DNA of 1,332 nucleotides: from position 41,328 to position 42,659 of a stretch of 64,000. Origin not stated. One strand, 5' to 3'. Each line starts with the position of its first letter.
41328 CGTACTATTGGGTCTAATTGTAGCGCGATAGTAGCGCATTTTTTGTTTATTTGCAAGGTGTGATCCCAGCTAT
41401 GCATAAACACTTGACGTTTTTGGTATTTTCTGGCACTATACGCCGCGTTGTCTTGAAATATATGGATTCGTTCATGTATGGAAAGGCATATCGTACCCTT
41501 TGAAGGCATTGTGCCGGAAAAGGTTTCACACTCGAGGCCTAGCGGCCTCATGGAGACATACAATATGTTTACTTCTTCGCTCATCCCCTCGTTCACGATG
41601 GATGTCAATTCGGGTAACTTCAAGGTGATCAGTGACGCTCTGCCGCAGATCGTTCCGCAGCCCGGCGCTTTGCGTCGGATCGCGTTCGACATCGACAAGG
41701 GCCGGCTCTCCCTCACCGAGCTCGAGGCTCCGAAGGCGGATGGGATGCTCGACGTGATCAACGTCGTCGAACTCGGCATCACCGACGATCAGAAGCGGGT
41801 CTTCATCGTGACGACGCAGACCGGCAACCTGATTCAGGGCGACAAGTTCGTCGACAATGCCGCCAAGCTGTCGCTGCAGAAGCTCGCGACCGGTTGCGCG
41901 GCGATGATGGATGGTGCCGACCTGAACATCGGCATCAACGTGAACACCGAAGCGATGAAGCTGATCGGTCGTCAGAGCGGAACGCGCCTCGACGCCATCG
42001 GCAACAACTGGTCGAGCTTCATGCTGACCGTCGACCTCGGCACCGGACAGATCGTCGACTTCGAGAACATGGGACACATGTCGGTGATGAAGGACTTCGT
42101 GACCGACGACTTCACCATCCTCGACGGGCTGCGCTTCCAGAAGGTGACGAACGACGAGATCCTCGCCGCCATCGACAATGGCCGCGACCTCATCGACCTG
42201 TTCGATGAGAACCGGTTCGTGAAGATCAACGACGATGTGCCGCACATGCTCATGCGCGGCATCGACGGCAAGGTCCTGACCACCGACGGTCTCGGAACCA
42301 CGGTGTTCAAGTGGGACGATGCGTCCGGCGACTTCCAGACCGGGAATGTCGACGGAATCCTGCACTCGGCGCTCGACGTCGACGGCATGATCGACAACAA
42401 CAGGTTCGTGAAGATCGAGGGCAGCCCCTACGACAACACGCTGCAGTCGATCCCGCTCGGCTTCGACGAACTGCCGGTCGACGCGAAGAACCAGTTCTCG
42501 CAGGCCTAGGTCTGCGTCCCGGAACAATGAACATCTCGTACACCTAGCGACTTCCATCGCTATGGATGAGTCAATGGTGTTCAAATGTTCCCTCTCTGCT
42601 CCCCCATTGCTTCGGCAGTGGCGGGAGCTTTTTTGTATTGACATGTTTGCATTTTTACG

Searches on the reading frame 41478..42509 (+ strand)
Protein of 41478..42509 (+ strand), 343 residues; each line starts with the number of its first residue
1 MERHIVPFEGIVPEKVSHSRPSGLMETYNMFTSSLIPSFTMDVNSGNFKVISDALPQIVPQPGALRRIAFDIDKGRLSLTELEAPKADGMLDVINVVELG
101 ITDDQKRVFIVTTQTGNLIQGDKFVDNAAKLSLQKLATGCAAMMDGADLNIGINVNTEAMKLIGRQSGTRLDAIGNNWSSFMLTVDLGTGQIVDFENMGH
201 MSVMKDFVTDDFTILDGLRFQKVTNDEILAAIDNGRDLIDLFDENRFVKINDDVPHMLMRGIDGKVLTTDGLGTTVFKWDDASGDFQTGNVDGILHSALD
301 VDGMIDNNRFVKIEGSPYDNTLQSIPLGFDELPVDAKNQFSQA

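Call 41: search_protein_families(library=pfam, proteins=[window:41478-42509:+], max_evalue=0.1)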
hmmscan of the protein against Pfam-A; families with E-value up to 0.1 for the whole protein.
window:41478-42509:+ (343 aa): 0 families

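Call 59: search_dna_similar(query=window:41565-42506:+, collection=phages, mode=protein, max_evalue=0.001, max_rows=8)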
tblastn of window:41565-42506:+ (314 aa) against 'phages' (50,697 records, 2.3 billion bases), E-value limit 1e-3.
No match.

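Call 60: find_encoding_contigs(protein=window:41565-42509:+, flank=2000, max_places=3)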
Protein window:41565-42509:+ (314 aa): no gene with exactly this product is on record in the collection.

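Call 61: search_protein_families(library=phrogs, proteins=[window:41565-42509:+], max_evalue=1)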
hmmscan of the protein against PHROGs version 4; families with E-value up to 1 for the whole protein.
window:41565-42509:+ (314 aa): 1 family
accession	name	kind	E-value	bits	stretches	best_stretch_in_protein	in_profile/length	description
phrog_17153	-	unknown function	0.058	13.8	1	58-101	34-78/288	-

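Call 70: find_related_loci(query=window:41565-42506:+, collection=viral_contigs, flank=3000)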
Query window:41565-42506:+ (314 aa) in viral_contigs; peptide patterns used: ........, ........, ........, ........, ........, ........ (x = any residue, [..] = any of these).
4 stretches matched a pattern, but none encodes a relative of the query by tblastn (E <= 1e-3).
